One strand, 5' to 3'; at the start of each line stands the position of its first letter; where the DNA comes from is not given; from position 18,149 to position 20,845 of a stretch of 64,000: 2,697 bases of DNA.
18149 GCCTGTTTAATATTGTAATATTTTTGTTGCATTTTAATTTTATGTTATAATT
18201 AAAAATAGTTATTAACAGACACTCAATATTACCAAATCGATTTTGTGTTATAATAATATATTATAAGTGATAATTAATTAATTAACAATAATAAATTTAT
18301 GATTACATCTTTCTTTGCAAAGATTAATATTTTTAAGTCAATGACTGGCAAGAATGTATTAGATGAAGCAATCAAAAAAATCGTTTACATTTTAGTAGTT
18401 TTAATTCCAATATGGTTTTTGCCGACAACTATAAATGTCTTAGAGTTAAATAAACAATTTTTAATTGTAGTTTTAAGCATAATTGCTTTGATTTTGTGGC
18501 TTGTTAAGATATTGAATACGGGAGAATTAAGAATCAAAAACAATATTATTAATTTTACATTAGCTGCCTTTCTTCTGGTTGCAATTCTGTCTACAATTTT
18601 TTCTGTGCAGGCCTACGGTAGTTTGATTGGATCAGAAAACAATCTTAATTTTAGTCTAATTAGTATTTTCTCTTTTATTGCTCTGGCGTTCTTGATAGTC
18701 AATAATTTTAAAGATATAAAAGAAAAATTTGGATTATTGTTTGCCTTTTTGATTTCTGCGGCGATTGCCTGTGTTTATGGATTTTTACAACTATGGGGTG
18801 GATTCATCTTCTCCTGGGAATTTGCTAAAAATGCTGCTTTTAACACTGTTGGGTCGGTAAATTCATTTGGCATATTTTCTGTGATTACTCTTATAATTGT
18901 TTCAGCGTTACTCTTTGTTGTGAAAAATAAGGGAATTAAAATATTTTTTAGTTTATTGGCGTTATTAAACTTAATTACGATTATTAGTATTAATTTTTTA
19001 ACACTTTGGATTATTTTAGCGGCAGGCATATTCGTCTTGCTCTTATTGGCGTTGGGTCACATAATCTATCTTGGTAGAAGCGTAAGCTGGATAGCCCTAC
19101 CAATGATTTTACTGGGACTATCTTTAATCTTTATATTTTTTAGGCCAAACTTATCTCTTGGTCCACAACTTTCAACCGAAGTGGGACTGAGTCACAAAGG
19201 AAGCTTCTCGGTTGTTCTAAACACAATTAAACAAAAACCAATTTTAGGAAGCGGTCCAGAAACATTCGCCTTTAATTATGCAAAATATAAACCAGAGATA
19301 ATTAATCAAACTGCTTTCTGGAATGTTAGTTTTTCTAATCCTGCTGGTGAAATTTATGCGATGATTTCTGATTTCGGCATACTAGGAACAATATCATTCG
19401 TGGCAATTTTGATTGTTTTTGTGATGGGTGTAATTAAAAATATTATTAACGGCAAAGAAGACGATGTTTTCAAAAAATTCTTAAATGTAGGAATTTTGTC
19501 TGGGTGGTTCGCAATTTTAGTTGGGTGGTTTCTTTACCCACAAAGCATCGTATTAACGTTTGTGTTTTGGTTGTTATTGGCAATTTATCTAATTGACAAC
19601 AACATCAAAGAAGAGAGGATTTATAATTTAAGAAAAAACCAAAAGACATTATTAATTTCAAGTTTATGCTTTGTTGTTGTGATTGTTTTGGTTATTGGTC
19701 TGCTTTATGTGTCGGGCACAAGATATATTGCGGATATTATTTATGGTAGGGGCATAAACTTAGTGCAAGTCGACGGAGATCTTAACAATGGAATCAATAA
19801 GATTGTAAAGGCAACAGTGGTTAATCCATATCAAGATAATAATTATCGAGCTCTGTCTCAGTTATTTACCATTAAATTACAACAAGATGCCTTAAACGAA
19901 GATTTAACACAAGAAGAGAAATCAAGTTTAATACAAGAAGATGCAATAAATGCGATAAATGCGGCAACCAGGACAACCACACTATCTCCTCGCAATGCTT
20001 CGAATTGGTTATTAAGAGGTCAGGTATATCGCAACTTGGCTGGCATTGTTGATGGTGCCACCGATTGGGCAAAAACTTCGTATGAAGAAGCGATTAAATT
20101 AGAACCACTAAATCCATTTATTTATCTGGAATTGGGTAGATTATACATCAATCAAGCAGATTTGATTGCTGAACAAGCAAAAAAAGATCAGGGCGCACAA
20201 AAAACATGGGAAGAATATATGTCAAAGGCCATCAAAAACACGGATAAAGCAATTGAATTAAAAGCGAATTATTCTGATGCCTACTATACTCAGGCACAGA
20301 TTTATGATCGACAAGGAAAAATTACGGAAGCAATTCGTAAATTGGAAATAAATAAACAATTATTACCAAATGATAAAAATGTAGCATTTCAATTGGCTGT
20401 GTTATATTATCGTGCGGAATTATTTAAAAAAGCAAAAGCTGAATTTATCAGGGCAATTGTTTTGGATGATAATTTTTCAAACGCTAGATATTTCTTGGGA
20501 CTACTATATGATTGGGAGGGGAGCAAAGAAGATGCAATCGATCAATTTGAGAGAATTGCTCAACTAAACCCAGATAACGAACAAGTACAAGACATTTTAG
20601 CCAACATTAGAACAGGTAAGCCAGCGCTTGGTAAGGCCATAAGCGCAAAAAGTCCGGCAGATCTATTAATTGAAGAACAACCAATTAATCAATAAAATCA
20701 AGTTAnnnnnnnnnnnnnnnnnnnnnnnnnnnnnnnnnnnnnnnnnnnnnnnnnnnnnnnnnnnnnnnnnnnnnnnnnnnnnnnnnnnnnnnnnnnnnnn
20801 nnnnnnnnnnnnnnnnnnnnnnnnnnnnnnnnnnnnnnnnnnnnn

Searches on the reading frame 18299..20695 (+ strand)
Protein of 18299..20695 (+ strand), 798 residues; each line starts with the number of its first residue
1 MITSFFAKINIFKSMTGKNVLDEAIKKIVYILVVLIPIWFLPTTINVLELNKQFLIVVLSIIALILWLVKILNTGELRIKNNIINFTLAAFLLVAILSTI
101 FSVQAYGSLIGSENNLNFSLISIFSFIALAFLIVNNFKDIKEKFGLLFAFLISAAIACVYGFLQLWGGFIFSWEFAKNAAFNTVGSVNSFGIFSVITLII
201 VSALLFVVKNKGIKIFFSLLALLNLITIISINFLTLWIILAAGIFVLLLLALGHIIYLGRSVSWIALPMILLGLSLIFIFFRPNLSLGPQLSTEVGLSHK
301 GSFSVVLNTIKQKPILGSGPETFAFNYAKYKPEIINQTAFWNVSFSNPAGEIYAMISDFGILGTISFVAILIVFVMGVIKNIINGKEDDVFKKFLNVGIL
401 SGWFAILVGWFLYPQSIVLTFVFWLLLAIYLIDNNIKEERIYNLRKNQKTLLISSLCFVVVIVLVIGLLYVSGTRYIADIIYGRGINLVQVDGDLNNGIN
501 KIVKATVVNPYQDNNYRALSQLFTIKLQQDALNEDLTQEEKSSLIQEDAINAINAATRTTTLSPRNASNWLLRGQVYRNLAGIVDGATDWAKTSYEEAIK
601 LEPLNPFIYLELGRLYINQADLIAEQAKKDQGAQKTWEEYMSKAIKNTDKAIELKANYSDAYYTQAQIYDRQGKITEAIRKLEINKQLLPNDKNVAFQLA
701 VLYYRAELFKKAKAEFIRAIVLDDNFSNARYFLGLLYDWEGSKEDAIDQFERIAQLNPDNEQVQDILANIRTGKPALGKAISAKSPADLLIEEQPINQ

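Call 7: search_protein_families(library=pfam, proteins=[window:18299-20695:+], max_evalue=0.00001)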
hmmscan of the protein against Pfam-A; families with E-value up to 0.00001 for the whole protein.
window:18299-20695:+ (798 aa): 9 families
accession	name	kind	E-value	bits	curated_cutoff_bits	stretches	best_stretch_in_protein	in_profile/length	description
PF13431.12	TPR_17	-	3.2e-12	46.1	24.4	0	649-679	3-33/34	Tetratricopeptide repeat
PF07719.23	TPR_2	-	2.4e-10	40.1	27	0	729-760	3-34/34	Tetratricopeptide repeat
PF13432.12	TPR_16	-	5.1e-10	40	32.7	0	698-760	2-64/65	Tetratricopeptide repeat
PF00515.34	TPR_1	-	2.2e-09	37.2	27.8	0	728-760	2-34/34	Tetratricopeptide repeat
PF14559.12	TPR_19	-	7.9e-09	36.2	25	0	723-770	21-68/68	Tetratricopeptide repeat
PF13428.12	TPR_14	-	5.9e-07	30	23.5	0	728-769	2-43/44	Tetratricopeptide repeat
PF12895.13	ANAPC3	-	8.2e-07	29.7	27.2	0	642-712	6-75/82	Anaphase-promoting complex, cyclosome, subunit 3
PF13414.12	TPR_11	-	1e-06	28.8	26.8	0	593-618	15-40/42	TPR repeat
PF13181.12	TPR_8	-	6.8e-06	26.3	25.7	0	660-679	2-21/34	Tetratricopeptide repeat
